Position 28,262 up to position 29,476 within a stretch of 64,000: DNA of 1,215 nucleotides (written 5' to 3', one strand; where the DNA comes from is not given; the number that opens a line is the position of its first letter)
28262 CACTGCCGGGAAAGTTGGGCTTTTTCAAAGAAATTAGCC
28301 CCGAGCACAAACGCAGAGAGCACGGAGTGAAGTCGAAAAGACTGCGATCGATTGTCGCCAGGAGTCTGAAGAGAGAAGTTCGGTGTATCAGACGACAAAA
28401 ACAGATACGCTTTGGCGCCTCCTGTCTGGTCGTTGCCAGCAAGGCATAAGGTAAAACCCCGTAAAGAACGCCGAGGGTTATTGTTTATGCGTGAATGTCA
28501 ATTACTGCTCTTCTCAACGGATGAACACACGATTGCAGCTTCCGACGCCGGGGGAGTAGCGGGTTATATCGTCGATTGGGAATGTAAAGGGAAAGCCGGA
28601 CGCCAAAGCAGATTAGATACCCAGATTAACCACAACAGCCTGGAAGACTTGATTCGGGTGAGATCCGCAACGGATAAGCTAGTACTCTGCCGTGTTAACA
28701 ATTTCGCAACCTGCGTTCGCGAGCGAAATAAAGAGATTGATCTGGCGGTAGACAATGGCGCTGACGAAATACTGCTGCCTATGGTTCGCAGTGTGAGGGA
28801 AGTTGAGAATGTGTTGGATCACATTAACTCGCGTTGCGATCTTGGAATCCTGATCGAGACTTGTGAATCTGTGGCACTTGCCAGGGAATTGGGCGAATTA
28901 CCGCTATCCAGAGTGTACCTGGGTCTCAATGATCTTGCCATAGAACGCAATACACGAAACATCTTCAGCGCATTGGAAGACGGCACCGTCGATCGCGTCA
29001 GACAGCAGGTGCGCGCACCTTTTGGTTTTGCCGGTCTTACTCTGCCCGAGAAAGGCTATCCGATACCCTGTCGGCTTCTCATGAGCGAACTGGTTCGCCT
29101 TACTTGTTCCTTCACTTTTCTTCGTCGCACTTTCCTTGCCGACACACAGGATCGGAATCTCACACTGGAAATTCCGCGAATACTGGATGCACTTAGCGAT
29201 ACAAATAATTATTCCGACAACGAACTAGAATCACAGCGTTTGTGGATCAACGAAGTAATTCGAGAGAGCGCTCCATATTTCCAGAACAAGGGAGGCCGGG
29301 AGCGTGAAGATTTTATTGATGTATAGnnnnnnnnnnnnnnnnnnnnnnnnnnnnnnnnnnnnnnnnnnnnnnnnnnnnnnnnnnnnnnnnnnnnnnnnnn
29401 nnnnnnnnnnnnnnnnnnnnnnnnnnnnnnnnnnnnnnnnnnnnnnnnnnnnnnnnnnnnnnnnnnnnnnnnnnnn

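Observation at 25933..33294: Cluster A: candidate lipid-linked glycosylation / envelope-modification locus with methylation and hydroxyacid chemistry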

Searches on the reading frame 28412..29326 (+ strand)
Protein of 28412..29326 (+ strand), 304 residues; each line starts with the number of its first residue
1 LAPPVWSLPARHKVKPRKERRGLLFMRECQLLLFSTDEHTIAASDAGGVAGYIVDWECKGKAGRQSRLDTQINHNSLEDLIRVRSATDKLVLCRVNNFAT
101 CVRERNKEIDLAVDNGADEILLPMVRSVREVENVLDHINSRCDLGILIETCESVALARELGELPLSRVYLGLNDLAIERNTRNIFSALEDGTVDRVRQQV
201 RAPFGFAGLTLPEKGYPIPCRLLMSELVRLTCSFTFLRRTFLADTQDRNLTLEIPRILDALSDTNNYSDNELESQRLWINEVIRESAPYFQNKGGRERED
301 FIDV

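Call 4: search_protein_families(library=pfam, proteins=[window:28412-29326:+], max_evalue=0.01)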
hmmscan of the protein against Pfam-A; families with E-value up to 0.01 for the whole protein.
window:28412-29326:+ (304 aa): 1 family
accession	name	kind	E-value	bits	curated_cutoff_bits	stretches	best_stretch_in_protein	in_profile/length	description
PF00218.27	IGPS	-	0.0019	17.9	27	1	74-160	95-175/254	Indole-3-glycerol phosphate synthase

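Call 5: search_protein_families(library=ncbifam, proteins=[window:28412-29326:+], max_evalue=0.01)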
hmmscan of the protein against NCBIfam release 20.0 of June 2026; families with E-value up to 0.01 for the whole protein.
window:28412-29326:+ (304 aa): 0 families

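Call 10: search_solved_structures(query=window:28412-29326:+, max_evalue=10, show_alignments=2)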
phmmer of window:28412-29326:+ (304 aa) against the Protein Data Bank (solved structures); distinct sequences matched with E-value up to 10: 0.

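Call 18: find_homologous_proteins(query=window:28487-29326:+, max_evalue=0.001)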
Query window:28487-29326:+ (279 aa): 1851 proteins with E <= 0.001 among 4147 candidates; the best 120 are listed.
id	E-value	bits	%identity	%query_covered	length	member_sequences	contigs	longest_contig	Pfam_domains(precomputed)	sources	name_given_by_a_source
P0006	2.8e-181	619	100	100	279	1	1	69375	-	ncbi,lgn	-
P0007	5.0e-108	379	63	100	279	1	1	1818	PF03328.21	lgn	-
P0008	2.7e-94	334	61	94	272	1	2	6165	-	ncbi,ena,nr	ncbi:hypothetical protein KAR91_14600 [Candidatus Pacearchaeota archaeon]|nr:hypothetical protein [C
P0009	1.2e-90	322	57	95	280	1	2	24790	PF03328.21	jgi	jgi:hypothetical protein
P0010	2.7e-87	311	57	94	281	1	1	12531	-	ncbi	-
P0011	1.9e-85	305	58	95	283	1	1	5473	-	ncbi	-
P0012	2.5e-82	295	56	91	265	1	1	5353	-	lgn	-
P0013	6.5e-82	293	54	90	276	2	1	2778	PF03328.21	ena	-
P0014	1.7e-81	292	55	96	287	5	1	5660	PF03328.21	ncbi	ncbi:aldolase/citrate lyase family protein [Thermoflexus hugenholtzii]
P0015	3.0e-81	291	56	89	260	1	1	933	-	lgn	-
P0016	4.8e-81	290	54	92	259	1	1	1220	PF13714.13,PF03328.21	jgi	jgi:hypothetical protein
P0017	6.4e-81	290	57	86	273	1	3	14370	PF03328.21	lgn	-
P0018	1.1e-80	289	56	91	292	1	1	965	PF03328.21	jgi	jgi:hypothetical protein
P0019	1.4e-80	289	52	93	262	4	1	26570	PF03328.21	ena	-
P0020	2.1e-80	288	57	85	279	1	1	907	-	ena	-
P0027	1.2e-79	286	51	94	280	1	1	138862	-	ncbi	-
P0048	2.8e-78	281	56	86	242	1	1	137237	-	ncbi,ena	-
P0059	2.6e-77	278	54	94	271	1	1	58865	PF03328.21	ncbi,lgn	ncbi:MAG: aldolase/citrate lyase family protein [Candidatus Aquicultorales bacterium]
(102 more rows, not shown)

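Call 19: find_encoding_contigs(protein=P0027, flank=8000, max_places=1)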
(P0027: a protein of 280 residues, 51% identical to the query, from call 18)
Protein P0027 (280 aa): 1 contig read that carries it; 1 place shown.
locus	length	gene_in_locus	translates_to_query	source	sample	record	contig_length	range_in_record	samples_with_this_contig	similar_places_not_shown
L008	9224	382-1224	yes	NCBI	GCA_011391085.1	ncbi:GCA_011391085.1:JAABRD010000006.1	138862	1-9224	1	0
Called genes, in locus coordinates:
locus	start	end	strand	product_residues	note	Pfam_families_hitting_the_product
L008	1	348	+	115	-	?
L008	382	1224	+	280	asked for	-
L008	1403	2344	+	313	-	PF02826:2-Hacid_dh_C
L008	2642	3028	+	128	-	PF00535:Glycos_transf_2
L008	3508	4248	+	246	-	PF05401:NodS (weak), PF01209:Ubie_methyltran, PF13489:Methyltransf_23, PF13847:Methyltransf_31, PF08241:Methyltransf_11, PF08242:Methyltransf_12, PF13649:Methyltransf_25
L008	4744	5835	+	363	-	PF01926:MMR_HSR1, PF02421:FeoB_N, PF06071:YchF-GTPase_C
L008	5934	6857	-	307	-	PF00753:Lactamase_B (weak), PF23023:Anti-Pycsar_Apyc1 (weak), PF12706:Lactamase_B_2 (faint)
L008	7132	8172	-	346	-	PF23023:Anti-Pycsar_Apyc1, PF00753:Lactamase_B, PF23023:Anti-Pycsar_Apyc1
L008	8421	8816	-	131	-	PF00072:Response_reg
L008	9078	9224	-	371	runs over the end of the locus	PF05036:SPOR (faint)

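Call 20: find_encoding_contigs(protein=P0048, flank=8000, max_places=1)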
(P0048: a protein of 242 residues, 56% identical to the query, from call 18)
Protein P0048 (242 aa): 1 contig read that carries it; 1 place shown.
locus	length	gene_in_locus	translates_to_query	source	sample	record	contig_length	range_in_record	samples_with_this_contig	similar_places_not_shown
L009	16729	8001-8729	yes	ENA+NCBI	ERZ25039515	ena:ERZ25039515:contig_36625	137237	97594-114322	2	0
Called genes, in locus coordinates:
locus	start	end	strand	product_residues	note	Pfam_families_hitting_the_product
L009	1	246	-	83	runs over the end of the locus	PF04014:MazE_antitoxin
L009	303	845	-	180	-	-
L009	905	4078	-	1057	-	PF09286:Pro-kuma_activ, PF16640:Big_3_5 (weak)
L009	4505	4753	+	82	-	-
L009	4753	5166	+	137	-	PF01850:PIN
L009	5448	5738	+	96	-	-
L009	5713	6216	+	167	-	PF01850:PIN (weak)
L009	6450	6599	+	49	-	-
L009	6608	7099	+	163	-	PF00583:Acetyltransf_1, PF13673:Acetyltransf_10 (weak), PF13508:Acetyltransf_7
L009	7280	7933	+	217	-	-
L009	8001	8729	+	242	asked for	-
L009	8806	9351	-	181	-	-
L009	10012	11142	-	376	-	-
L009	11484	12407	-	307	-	PF05050:Methyltransf_21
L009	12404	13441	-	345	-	-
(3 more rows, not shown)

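Call 21: find_encoding_contigs(protein=P0059, flank=8000, max_places=1)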
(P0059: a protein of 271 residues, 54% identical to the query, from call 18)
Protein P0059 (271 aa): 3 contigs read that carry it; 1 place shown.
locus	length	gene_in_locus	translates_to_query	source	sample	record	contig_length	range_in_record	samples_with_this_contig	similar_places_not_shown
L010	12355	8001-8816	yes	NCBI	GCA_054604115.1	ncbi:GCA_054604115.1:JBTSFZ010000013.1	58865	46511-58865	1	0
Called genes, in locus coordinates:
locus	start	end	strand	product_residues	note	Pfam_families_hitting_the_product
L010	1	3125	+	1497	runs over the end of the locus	PF22148:Fervidolysin_NPro-like, PF00082:Peptidase_S8, PF01108:Tissue_fac (faint), PF00041:fn3 (weak), PF01839:FG-GAP (faint), PF13517:FG-GAP_3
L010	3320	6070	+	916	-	PF02811:PHP (weak), PF00041:fn3, PF01839:FG-GAP (faint), PF13517:FG-GAP_3 (weak)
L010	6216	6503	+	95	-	PF02604:PhdYeFM_antitox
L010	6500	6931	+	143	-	PF01850:PIN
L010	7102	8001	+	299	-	PF13489:Methyltransf_23, PF01209:Ubie_methyltran (weak), PF05148:Methyltransf_8 (weak), PF07021:MetW, PF08241:Methyltransf_11, PF08242:Methyltransf_12, PF13649:Methyltransf_25, PF13847:Methyltransf_31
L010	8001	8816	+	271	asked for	PF03328:HpcH_HpaI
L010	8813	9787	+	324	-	PF01073:3Beta_HSD, PF01370:Epimerase, PF02719:Polysacc_synt_2, PF04321:RmlD_sub_bind, PF05368:NmrA (weak), PF16363:GDP_Man_Dehyd, PF13460:NAD_binding_10, PF07993:NAD_binding_4 (weak), +1 more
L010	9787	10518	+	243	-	PF00535:Glycos_transf_2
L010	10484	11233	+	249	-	PF13489:Methyltransf_23, PF00398:RrnaAD (weak), PF01209:Ubie_methyltran (weak), PF02353:CMAS, PF13649:Methyltransf_25, PF13847:Methyltransf_31, PF08241:Methyltransf_11, PF08242:Methyltransf_12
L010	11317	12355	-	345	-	PF00155:Aminotran_1_2 (weak), PF01041:DegT_DnrJ_EryC1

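Call 28: find_related_loci(query=A1, collection=genome_contigs, flank=9000)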
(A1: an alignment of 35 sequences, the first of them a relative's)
Query A1 (279 aa) in genome_contigs; peptide patterns used: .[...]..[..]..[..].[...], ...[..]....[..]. (x = any residue, [..] = any of these).
251 stretches matched a pattern; 181 encode a relative of the query (tblastn E <= 1e-3); the best 80 are kept; 80 distinct loci.
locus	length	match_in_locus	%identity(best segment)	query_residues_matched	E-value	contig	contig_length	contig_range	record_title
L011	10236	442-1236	51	5-272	2e-88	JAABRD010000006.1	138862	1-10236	MAG: Thiotrichaceae bacterium isolate S06.Bin195 NODE_6_length_138862_cov_5.91975, whole genome shotgun sequence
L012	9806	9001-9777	53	5-266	5e-88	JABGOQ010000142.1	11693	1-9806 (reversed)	MAG: Anaerolineae bacterium isolate co234_bin11 NODE_9178_length_11693_cov_76.759667, whole genome shotgun sequence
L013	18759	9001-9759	55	6-261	3e-88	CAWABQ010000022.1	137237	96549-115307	MAG: Candidatus Bathyarchaeota archaeon isolate MFD04408.bin.2.141 genome assembly, contig: contig_36625, whole genome s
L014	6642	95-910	52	5-271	2e-87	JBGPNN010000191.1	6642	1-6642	MAG: bacterium isolate OBJ_0618_7090110_213 k141_3231726_length_6642_cov_18.1269, whole genome shotgun sequence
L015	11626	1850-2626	53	1-260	1e-86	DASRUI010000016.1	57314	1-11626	MAG TPA_asm: Thermodesulfobacteriota bacterium isolate SMAG_U7962 k141_1658079, whole genome shotgun sequence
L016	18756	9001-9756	55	5-259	2e-86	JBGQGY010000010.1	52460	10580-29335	MAG: bacterium isolate OBJ2_061818_090_16 k141_2194544_length_52460_cov_17.6065, whole genome shotgun sequence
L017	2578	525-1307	53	5-268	1e-86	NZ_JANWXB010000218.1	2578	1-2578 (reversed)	MAG: Thermoflexus sp. isolate SKYG36 k141_95003, whole genome shotgun sequence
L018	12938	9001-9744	57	1-251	3e-84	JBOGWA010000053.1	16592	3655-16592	MAG: Actinomycetota bacterium isolate M3-S_metawrap_bin.184 k127_759179, whole genome shotgun sequence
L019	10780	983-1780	50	6-266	9e-84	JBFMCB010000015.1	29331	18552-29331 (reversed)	MAG: Chloroflexota bacterium isolate MAG180 MAG180_15, whole genome shotgun sequence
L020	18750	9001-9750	55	6-258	6e-84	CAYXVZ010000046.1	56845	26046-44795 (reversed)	MAG TPA_asm: uncultured Heliobacteriaceae bacterium isolate SRP287051_co1_204 genome assembly, contig: NODE_1109_length_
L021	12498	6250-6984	54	4-251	7e-84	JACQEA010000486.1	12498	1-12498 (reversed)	MAG: Chloroflexi bacterium isolate NC_groundwater_1009_Pr1_S-0.65um_53_31 Montesol18_Sp65_coassembly_scaffold_1707457, w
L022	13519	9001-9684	56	6-236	5e-83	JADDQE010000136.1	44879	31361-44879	MAG: bacterium isolate LB3_2 AB19_LB3_86_length_44906_cov_56, whole genome shotgun sequence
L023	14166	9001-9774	51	6-266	4e-82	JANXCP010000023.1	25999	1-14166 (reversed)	MAG: Thermoanaerobaculum sp. isolate SKYB76 NODE_23_length_25999_cov_4.174562, whole genome shotgun sequence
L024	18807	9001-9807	53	6-277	7e-82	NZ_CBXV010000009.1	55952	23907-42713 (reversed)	Pyrinomonas methylaliphatogenes strain K22, whole genome shotgun sequence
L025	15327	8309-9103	51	5-272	1e-81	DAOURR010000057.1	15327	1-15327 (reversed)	MAG TPA_asm: Pelotomaculum sp. isolate CSMAG_525 CSMAG_525_k127_79519_length_15327_cov_15.0000, whole genome shotgun seq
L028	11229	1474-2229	52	5-259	1e-80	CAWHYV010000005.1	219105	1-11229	MAG: uncultured Gaiellaceae bacterium isolate MFD02242.bin.2.119 genome assembly, contig: contig_3792, whole genome shot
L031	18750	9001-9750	51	6-258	1e-79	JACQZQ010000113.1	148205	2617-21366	MAG: Acidobacteria bacterium isolate NC_groundwater_1571_Pr3_B-0.1um_34_27 SR-2_scaffold_141_3627635, whole genome shotg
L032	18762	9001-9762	53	2-258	1e-79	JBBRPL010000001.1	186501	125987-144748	MAG: Chthoniobacterales bacterium isolate La1_metabat2.436 LA1C_B2.436_k141_1345875L_186501_cov_15.1951, whole genome sh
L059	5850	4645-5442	47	5-273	2e-75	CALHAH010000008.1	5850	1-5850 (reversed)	MAG: uncultured Thermoanaerobaculum sp. isolate H1_Bin_METABAT__169_1 genome assembly, contig: c_000000342340, whole gen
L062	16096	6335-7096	51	2-258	5e-75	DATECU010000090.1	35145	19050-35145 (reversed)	MAG TPA_asm: Vicinamibacteria bacterium isolate SMAG_U8280 k141_2708538, whole genome shotgun sequence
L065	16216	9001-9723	51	6-249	1e-73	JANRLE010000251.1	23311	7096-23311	MAG: Bryobacteraceae bacterium isolate bins.48 k141_4366752, whole genome shotgun sequence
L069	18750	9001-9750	49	6-258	3e-73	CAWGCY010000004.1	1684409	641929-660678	MAG: Thermoanaerobaculia bacterium isolate MFD05942.bin.1.16 genome assembly, contig: contig_12379, whole genome shotgun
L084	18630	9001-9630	56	5-217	7e-70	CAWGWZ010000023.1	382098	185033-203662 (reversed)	MAG: uncultured delta proteobacterium isolate MFD04408.bin.3.38 genome assembly, contig: contig_8581, whole genome shotg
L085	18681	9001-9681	54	6-237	8e-70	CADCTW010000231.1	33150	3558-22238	MAG: uncultured Gemmatimonadetes bacterium isolate AVDCRST_MAG68 genome assembly, contig: NODE80, whole genome shotgun s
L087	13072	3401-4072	52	5-231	2e-69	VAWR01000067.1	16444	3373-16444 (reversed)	MAG: Actinobacteria bacterium isolate AC_11 14_1009_16_30cm_scaffold_7561, whole genome shotgun sequence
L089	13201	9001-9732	48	5-251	5e-69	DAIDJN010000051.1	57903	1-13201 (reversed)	MAG TPA_asm: Phycisphaerales bacterium isolate clean18 k141_727697, whole genome shotgun sequence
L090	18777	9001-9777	46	5-269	2e-68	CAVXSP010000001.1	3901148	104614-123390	MAG: uncultured Acidobacteriota bacterium isolate MFD04944.bin.1.263 genome assembly, contig: contig_16528, whole genome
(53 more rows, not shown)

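Call 32: predict_structure(alignment_id=A1)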
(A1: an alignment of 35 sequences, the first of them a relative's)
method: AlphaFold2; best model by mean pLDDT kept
length: 279 residues; sequences in the alignment: 35
mean_pLDDT: 91.0   pTM: 0.89
mean pLDDT of the five models: 91.0, 89.9, 90.0, 89.3, 89.1
residues with pLDDT >= 90: 223; 70-90: 28; 50-70: 18; < 50: 10
segments of 3 or more residues with pLDDT < 50: 270-279
pLDDT, mean of each block of 10 residues (from residue 1): 89 97 97 63 68 96 97 82 96 96 96 97 97 98 96 93 97 98 94 95 98 92 96 97 98 97 77 43
secondary structure, 60 per line:
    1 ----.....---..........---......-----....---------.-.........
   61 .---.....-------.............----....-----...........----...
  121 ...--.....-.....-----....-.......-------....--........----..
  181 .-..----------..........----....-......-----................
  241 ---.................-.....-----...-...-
elements in order: E5-9 H13-22 E26-31 H37-40 H52-61 E65-69 H77-89 E94-97 H103-113 E118-123 H126-130 H132-136 E142-145 H147-153 H161-164 H167-174 E179-181 H195-204 E209-212 H214-219 H225-240 H244-260 H262-266

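Call 36: search_protein_families(library=pfam, proteins=[L024:12601-14355:+, L020:12199-13746:+, L084:12465-14048:+, L031:12268-13917:+, L087:6588-8123:+], max_evalue=1)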
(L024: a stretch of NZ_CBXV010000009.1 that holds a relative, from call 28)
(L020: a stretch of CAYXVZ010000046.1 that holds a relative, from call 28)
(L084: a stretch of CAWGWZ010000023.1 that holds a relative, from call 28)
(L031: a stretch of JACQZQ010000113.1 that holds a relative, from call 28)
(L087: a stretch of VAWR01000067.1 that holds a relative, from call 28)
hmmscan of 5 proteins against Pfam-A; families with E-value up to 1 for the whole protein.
L024:12601-14355:+ (584 aa): 0 families

L020:12199-13746:+ (515 aa): 1 family
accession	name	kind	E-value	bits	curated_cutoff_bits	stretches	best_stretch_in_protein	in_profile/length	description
PF13231.12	PMT_2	-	8.5e-06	26.5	26.1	1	65-216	4-154/160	Dolichyl-phosphate-mannose-protein mannosyltransferase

L084:12465-14048:+ (527 aa): 1 family
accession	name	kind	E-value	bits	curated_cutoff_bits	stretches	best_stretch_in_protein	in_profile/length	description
PF16983.11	MFS_MOT1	-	0.0019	19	30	1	284-353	37-103/111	Molybdate transporter of MFS superfamily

L031:12268-13917:+ (549 aa): 1 family
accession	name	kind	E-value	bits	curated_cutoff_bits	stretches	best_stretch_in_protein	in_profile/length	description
PF13231.12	PMT_2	-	1.1e-07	32.6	26.1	1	90-254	3-155/160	Dolichyl-phosphate-mannose-protein mannosyltransferase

L087:6588-8123:+ (511 aa): 1 family
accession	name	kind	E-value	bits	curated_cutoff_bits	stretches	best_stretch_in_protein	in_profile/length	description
PF13231.12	PMT_2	-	0.00039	21.1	26.1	1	73-224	4-155/160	Dolichyl-phosphate-mannose-protein mannosyltransferase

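Call 39: fold_search(model_id=the predicted structure, library=pdb)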
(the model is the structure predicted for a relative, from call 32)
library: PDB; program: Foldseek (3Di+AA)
matches with E <= 10: 1666; with E <= 0.001: 426
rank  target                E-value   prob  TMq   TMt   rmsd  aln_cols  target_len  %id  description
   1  7ueh_E                2.5e-08  1.00  0.63  0.48   6.6       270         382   13  Pyruvate kinase from Zymomonas mobilis (released 2023-03-29)
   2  7ueh_F                2.8e-08  1.00  0.62  0.46   6.6       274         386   14  Pyruvate kinase from Zymomonas mobilis (released 2023-03-29)
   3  4rpp_C                4.0e-08  1.00  0.62  0.45   6.8       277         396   16  crystal structure of PKM2-K422R mutant bound with FBP (released 2015-02-25)
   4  8khl_C                5.3e-08  1.00  0.59  0.60   9.0       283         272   20  (S)-citramalyl-CoA lyase (released 2024-05-15)
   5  4rpp_B                9.9e-08  1.00  0.62  0.44   6.5       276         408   15  crystal structure of PKM2-K422R mutant bound with FBP (released 2015-02-25)
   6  6gg4_C                9.9e-08  1.00  0.61  0.43   6.7       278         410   16  Crystal structure of M2 PYK in complex with Phenyalanine. (released 2018-05-23)
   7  8khl_A                1.3e-07  1.00  0.55  0.56   5.5       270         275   19  (S)-citramalyl-CoA lyase (released 2024-05-15)
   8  9nzb_F                1.4e-07  1.00  0.59  0.62  11.5       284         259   19  Crystal Structure of acyl-CoA lyase subunit beta from Pseudomonas aeruginosa PAO1 (released 2025-07-09)
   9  6gg3_I                1.5e-07  1.00  0.61  0.43   6.4       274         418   15  Crystal structure of M2 PYK in complex with Alanine. (released 2019-09-04)
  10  4rpp_D                1.5e-07  1.00  0.61  0.44   6.6       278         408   15  crystal structure of PKM2-K422R mutant bound with FBP (released 2015-02-25)
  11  4b5w_B                1.5e-07  1.00  0.54  0.59   8.0       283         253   14  Crystal structures of divalent metal dependent pyruvate aldolase R70A mutant, HpaI, in complex with pyruvate (released 2012-08-29)
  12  9nzb_D                2.0e-07  1.00  0.55  0.58   8.4       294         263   18  Crystal Structure of acyl-CoA lyase subunit beta from Pseudomonas aeruginosa PAO1 (released 2025-07-09)
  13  9nzb_B                2.2e-07  1.00  0.59  0.63  11.4       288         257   19  Crystal Structure of acyl-CoA lyase subunit beta from Pseudomonas aeruginosa PAO1 (released 2025-07-09)
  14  8rtf_E                2.6e-07  1.00  0.61  0.45   6.4       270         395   12  Crystal structure of Trypanosoma congolense pyruvate kinase in complex with a single-domain antibody (TcoPYK-sdAb42) (released 2025-04-16)
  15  6tth_A                2.9e-07  1.00  0.62  0.44   8.3       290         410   16  PKM2 in complex with L-threonine (released 2020-01-15)
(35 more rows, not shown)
